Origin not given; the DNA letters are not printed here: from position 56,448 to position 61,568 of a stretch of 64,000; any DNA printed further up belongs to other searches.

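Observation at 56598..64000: Minus-strand operon: unknown 571-aa protein, PflX-like radical SAM enzyme, and a 1606-aa multi-TM protein with beta-repeat ectodomain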

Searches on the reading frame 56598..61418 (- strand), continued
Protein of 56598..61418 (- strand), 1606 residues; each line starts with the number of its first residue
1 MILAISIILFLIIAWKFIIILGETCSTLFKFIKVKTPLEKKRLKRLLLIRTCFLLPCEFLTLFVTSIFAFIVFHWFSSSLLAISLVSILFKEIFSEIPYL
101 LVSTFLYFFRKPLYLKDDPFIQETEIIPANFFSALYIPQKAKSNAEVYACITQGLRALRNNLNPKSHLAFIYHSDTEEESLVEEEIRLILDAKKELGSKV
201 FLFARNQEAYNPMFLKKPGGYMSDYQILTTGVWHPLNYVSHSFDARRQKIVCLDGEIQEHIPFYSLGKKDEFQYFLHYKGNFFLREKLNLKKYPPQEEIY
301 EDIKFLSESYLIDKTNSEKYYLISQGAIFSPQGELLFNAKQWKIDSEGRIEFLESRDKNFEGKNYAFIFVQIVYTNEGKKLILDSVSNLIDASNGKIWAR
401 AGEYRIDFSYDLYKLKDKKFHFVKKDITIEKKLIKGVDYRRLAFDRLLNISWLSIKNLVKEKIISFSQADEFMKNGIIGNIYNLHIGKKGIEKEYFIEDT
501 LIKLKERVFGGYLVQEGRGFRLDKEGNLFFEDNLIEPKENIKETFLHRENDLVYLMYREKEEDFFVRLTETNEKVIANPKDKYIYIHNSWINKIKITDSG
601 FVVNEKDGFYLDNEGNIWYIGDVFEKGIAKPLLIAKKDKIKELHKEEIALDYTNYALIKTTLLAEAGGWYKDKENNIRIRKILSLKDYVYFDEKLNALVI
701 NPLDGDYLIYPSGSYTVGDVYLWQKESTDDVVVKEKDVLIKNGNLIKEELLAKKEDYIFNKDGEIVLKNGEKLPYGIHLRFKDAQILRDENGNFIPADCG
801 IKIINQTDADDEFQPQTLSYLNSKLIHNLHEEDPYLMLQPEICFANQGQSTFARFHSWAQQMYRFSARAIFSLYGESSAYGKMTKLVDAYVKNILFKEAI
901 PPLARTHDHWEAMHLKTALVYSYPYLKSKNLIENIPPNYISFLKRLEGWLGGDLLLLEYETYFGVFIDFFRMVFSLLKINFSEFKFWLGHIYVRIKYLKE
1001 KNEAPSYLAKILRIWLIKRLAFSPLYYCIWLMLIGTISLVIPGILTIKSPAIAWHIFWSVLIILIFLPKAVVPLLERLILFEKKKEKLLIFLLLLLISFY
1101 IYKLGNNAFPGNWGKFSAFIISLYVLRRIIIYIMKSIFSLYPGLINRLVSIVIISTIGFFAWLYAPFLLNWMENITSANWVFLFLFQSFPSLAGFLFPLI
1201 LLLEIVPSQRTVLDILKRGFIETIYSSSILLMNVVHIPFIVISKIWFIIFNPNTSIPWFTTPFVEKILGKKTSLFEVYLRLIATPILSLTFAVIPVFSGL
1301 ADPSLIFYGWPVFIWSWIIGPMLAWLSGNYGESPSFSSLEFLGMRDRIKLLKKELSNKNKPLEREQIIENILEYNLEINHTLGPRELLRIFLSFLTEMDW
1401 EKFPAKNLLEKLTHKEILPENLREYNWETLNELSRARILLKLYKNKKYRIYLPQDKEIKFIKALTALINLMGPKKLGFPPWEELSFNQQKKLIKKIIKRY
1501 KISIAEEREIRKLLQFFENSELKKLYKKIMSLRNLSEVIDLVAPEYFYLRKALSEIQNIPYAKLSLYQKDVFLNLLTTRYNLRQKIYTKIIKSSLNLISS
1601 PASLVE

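Call 43: search_solved_structures(query=A3, max_evalue=1)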
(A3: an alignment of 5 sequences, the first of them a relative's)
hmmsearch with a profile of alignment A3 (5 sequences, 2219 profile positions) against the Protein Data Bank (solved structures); distinct sequences matched with E-value up to 1: 3.
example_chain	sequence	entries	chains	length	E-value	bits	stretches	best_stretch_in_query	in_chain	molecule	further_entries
5byo_A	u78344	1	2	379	3.5e-08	34.5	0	2008-2041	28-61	dTor_12x31L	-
4yxz_A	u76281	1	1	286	7.4e-07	30.1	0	2006-2041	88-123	dTor_9x31L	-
4yxy_A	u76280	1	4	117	0.022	15.2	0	2007-2040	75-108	dTor_9x31L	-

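Call 78: search_protein_families(library=pfam, proteins=[L006:1555-5517:+, L001:2486-5485:+, L008:1922-5071:+, L006:5832-9887:+], max_evalue=5)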
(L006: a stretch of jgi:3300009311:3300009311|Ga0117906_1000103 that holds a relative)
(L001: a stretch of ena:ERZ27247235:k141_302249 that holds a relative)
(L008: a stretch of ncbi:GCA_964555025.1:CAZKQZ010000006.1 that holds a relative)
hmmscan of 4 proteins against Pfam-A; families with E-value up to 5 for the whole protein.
L006:1555-5517:+ (1321 aa): 3 families
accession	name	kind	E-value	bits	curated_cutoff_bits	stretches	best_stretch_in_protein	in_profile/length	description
PF02321.23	OEP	-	1.7e-11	44.7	22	4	776-899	59-181/187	Outer membrane efflux protein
PF05223.17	MecA_N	-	0.036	14.8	22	1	1022-1091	14-81/117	NTF2-like N-terminal transpeptidase domain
PF19890.4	DUF6363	-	0.06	13.6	26.4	1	1263-1307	4-49/75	Domain of unknown function (DUF6363)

L001:2486-5485:+ (1000 aa): 0 families

L008:1922-5071:+ (1050 aa): 1 family
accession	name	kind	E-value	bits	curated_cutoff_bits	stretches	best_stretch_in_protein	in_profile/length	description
PF02569.21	Pantoate_ligase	-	0.062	12.9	20.7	1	424-482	167-221/268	Pantoate-beta-alanine ligase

L006:5832-9887:+ (1352 aa): 2 families
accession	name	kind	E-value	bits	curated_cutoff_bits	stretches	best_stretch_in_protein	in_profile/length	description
PF10557.15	Cullin_Nedd8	-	0.022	15.3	36.9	1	1112-1146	24-58/63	Cullin protein neddylation domain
PF00046.35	Homeodomain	-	0.86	9.9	22.9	1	562-576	35-49/57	Homeodomain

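Call 101: find_encoding_contigs(protein=P0005, flank=10000, max_places=2)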
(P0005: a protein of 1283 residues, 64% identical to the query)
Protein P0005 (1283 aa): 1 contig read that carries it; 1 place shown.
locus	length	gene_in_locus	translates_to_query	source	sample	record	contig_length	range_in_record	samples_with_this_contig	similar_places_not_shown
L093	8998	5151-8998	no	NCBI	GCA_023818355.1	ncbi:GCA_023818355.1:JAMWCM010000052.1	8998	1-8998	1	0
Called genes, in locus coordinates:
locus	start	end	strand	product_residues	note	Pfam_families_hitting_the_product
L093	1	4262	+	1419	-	?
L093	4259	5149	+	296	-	PF04055:Radical_SAM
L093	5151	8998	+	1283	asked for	?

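Call 102: find_encoding_contigs(protein=P0008, flank=10000, max_places=2)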
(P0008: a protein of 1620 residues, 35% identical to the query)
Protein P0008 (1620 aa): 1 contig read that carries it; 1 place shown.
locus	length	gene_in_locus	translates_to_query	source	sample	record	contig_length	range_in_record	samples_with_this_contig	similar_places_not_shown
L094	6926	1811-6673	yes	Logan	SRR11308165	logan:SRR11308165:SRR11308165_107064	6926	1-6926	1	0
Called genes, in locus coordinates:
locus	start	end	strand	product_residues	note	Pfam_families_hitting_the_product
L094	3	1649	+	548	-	?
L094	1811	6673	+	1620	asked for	-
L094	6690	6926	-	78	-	?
